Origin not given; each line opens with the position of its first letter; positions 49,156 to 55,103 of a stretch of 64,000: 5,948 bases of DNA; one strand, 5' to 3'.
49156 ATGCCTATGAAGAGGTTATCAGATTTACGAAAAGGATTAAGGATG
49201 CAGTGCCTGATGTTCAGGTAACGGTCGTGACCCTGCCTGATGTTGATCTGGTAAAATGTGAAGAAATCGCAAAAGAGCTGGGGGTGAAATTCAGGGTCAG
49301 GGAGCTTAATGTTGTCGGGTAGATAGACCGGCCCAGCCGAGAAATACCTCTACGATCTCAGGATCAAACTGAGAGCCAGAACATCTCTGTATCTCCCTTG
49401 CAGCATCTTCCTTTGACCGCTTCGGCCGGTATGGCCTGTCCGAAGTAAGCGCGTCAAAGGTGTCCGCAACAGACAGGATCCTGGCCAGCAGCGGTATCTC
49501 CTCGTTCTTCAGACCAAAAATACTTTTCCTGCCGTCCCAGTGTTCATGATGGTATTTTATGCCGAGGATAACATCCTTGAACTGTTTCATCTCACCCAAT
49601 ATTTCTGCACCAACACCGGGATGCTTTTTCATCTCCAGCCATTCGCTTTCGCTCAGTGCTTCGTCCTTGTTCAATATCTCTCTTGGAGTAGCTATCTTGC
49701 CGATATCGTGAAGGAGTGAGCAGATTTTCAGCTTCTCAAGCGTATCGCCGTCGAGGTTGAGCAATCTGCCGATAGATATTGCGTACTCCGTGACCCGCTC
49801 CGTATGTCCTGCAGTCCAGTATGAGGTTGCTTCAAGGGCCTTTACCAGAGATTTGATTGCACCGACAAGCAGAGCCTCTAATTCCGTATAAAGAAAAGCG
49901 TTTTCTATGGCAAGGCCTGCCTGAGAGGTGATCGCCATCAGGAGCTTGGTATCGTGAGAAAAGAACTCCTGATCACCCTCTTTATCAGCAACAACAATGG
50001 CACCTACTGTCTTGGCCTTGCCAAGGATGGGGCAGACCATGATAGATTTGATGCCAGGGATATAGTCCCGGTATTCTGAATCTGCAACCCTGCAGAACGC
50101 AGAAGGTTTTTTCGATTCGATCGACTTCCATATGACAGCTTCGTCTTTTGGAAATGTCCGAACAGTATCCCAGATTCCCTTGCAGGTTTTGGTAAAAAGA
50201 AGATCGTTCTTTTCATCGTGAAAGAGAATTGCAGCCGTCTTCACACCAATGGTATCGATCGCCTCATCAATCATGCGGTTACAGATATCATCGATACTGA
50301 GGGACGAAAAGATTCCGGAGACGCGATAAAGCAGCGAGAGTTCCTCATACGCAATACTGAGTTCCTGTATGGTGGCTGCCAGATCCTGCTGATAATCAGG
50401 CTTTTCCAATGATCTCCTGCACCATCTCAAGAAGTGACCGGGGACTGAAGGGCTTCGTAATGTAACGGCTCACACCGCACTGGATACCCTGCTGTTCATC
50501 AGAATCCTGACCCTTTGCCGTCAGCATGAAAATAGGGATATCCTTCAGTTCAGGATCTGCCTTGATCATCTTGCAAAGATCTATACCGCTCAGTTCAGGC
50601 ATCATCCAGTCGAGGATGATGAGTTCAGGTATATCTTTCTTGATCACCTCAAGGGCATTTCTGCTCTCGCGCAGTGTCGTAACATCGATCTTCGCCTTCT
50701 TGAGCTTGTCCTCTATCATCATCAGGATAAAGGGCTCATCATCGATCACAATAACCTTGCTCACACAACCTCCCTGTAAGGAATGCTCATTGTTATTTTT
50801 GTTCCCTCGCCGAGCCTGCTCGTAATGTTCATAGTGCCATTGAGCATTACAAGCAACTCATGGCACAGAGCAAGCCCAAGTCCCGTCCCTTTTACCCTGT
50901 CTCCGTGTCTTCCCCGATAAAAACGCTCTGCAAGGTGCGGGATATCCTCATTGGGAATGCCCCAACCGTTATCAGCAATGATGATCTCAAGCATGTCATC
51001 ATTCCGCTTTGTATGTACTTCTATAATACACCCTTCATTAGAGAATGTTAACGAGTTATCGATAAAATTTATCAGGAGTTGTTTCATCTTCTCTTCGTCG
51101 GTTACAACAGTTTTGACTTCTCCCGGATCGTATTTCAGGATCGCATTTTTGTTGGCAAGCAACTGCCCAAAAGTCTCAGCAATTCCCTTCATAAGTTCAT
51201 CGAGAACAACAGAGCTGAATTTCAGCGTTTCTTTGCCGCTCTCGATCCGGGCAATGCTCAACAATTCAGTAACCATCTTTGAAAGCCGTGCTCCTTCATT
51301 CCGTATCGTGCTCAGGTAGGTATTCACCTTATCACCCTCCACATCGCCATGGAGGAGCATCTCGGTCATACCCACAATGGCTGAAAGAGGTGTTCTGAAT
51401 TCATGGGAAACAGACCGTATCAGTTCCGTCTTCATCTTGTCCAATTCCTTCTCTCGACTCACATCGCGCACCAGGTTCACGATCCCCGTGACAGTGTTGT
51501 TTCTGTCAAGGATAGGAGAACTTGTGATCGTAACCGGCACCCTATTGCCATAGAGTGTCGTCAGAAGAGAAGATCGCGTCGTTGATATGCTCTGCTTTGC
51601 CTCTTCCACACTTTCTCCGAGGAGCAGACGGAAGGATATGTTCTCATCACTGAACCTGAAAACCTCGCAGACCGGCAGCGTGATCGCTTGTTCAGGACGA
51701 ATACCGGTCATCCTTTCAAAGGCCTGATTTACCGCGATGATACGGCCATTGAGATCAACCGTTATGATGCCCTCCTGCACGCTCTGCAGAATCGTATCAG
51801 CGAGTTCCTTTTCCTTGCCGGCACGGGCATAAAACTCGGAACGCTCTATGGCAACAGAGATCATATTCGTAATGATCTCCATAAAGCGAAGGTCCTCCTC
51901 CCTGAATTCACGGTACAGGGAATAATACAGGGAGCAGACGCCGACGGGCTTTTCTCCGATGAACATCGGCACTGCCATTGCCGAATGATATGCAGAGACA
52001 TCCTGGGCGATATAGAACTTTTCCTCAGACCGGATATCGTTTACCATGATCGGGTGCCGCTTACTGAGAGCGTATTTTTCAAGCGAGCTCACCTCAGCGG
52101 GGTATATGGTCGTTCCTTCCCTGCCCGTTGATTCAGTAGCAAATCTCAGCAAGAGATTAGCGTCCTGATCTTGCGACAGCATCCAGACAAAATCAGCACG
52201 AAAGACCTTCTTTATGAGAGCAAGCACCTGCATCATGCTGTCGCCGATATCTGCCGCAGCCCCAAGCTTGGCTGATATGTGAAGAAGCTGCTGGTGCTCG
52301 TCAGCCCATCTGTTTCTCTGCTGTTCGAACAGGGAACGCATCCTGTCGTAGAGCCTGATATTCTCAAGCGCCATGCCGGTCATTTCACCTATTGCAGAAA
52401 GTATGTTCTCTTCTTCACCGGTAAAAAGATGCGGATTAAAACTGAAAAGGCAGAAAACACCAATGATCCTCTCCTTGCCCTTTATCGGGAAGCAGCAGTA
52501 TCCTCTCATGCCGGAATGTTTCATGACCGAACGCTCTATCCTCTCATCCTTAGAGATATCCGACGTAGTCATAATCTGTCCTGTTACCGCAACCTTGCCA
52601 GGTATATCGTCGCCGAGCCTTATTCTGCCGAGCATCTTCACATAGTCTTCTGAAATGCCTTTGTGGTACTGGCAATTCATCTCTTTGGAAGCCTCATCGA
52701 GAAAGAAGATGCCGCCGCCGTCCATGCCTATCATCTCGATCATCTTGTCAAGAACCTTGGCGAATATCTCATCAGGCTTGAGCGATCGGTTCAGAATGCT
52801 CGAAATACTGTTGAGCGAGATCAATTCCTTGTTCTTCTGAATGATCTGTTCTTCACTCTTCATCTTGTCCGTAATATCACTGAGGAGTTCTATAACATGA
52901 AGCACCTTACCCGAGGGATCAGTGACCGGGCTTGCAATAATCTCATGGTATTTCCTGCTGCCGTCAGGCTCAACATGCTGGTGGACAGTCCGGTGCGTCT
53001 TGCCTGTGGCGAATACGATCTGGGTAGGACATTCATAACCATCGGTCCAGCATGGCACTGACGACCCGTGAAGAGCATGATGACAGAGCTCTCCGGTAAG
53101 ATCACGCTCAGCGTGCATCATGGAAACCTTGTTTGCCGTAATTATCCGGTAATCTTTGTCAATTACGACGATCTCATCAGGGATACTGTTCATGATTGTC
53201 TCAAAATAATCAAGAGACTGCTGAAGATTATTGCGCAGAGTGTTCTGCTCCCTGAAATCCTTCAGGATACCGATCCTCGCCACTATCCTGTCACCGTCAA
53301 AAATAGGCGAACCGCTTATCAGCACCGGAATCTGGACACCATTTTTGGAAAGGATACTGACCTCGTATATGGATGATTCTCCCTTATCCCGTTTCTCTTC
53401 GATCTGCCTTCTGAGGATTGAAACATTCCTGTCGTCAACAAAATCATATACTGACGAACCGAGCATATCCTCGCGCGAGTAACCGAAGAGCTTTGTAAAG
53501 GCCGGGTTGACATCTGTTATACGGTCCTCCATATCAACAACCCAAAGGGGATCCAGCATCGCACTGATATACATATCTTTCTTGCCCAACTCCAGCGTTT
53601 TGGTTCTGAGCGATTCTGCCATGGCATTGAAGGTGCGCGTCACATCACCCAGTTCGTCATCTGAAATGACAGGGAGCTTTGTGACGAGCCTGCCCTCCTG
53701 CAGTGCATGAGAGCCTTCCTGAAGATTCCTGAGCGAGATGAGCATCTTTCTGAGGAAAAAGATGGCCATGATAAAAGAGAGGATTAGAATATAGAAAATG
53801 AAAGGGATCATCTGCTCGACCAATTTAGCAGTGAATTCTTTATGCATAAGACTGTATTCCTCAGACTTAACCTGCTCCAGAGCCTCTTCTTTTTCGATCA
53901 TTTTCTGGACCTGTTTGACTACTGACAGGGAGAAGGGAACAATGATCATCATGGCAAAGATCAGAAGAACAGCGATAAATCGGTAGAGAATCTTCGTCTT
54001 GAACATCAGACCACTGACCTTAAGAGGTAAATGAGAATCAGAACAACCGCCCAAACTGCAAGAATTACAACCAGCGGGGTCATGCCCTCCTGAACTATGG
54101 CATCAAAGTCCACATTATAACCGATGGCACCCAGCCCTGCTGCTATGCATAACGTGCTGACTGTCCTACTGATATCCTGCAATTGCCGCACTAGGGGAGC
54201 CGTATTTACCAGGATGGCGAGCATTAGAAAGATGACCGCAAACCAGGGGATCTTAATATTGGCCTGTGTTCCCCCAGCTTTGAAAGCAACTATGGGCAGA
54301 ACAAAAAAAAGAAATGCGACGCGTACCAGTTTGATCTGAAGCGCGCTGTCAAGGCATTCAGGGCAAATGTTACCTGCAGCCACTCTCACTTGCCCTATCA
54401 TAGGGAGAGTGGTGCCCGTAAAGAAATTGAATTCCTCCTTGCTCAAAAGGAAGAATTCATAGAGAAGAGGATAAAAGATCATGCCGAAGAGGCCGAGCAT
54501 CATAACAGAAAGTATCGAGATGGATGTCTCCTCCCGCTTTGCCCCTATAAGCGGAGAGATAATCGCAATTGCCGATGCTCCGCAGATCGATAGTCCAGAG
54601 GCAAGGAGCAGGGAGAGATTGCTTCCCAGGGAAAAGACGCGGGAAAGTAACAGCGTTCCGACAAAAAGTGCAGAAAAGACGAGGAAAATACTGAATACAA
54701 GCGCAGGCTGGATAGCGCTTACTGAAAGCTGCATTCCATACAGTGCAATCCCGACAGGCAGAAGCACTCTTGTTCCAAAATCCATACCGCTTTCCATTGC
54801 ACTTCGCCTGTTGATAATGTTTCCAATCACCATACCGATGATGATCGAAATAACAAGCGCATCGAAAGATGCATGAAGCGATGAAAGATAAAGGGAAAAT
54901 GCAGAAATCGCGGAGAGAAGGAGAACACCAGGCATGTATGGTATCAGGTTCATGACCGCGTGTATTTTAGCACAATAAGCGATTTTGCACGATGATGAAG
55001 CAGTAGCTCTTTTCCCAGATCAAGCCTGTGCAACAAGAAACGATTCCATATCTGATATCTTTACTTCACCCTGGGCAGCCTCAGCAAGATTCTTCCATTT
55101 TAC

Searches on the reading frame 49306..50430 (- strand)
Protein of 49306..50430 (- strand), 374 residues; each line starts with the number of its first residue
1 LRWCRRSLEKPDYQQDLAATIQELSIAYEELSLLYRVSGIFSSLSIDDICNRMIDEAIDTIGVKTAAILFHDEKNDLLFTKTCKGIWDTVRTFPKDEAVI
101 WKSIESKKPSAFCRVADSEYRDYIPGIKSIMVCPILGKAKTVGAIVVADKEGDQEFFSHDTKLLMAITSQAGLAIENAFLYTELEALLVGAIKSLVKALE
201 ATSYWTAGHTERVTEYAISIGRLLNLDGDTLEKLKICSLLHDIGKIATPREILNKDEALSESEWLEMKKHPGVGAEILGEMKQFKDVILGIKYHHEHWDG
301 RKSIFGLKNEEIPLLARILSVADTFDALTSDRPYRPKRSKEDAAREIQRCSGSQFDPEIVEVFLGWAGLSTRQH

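Call 53: search_protein_families(library=pfam, proteins=[window:49306-50430:-], max_evalue=0.000001)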
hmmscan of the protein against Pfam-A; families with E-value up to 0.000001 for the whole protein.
window:49306-50430:- (374 aa): 4 families
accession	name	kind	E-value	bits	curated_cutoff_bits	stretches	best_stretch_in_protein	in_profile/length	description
PF13487.12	HD_5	-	2.1e-37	128.9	27.2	1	195-359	3-170/170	HD domain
PF01966.28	HD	-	2.6e-22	79.8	22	1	207-327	2-115/116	HD domain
PF13185.12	GAF_2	-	3e-12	47.3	28.6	1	44-176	2-136/136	GAF domain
PF01590.32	GAF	-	5.9e-09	37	22.4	1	46-175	2-133/133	GAF domain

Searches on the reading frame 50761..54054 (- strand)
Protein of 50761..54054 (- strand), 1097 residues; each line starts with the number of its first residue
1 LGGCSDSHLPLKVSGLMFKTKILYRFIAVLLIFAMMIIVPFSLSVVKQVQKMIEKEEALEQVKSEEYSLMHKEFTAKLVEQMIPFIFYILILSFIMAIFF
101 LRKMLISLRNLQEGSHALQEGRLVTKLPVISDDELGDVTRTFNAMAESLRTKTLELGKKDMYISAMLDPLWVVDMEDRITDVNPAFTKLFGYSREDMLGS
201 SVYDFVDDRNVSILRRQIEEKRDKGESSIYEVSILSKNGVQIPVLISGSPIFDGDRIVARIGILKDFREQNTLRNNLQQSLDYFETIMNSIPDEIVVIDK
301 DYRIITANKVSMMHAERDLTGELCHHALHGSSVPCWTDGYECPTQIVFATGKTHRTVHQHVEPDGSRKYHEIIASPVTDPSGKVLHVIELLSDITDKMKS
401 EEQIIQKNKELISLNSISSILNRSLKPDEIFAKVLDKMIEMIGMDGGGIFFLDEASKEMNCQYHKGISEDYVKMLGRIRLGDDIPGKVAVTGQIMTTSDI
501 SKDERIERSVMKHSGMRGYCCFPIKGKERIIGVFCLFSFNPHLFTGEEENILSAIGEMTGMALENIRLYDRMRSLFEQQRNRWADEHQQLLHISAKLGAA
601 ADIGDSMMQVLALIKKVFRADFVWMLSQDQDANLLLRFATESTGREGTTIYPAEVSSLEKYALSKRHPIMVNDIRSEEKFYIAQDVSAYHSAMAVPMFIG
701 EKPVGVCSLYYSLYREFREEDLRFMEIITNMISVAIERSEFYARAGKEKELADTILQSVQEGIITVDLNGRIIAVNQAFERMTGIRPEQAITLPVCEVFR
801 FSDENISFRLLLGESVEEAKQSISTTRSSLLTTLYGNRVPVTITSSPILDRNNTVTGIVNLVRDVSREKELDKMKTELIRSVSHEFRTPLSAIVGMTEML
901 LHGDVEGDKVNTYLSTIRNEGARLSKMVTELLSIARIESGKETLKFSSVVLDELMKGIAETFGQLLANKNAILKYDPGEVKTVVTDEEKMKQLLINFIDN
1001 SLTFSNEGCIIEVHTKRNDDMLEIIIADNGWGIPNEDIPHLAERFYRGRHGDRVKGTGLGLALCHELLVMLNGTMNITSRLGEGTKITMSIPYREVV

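Call 53: search_protein_families(library=pfam, proteins=[window:50761-54054:-], max_evalue=0.000001)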
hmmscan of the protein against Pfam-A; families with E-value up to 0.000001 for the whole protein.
window:50761-54054:- (1097 aa): 12 families
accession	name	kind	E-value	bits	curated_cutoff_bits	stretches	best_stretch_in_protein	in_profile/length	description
PF13426.13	PAS_9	-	5.3e-39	133.1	27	2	168-267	2-101/103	PAS domain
PF08448.16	PAS_4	-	3.3e-34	117.9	23.1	3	289-396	2-107/110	PAS fold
PF00989.32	PAS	-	3.2e-32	111.3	22.6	2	164-266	8-112/113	PAS fold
PF13185.12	GAF_2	-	2.7e-31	109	28.6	2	427-564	4-136/136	GAF domain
PF02518.31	HATPase_c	-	3.4e-24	85.9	26.4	1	986-1094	2-110/111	Histidine kinase-, DNA gyrase B-, and HSP90-like ATPase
PF01590.32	GAF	-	5.8e-24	85.6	22.4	2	427-563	2-133/133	GAF domain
PF13188.13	PAS_8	-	3.8e-21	74.7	21.8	1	165-211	9-52/65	PAS domain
PF00512.31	HisKA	-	2.7e-16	59.8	26.9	1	874-940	1-66/66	His Kinase A (phospho-acceptor) domain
PF13492.12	GAF_3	-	4.5e-16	59.9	27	1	605-738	4-129/129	GAF domain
PF08447.18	PAS_3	-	1.1e-11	45.3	25.6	1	180-260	2-84/89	PAS fold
PF00672.30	HAMP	-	5.1e-09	36.8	25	1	107-150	9-52/53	HAMP domain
PF12860.13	PAS_7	-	4.6e-07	30.4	27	0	756-869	1-111/115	PAS fold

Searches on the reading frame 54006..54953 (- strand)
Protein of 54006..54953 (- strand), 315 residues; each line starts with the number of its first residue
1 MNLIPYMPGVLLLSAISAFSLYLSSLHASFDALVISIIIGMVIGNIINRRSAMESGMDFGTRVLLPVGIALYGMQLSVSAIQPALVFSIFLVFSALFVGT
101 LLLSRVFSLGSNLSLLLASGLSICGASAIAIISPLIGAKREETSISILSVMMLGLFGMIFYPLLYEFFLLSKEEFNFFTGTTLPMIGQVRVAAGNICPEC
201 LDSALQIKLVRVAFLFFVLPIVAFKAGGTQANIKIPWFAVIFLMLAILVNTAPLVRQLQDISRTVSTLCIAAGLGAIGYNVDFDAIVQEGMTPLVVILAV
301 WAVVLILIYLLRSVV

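Call 53: search_protein_families(library=pfam, proteins=[window:54006-54953:-], max_evalue=0.000001)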
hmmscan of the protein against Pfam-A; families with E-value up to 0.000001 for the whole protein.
window:54006-54953:- (315 aa): 1 family
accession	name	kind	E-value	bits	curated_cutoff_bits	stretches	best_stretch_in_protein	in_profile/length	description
PF03601.19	Cons_hypoth698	-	4.1e-63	213.6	24.5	1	8-296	1-303/304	Conserved hypothetical protein 698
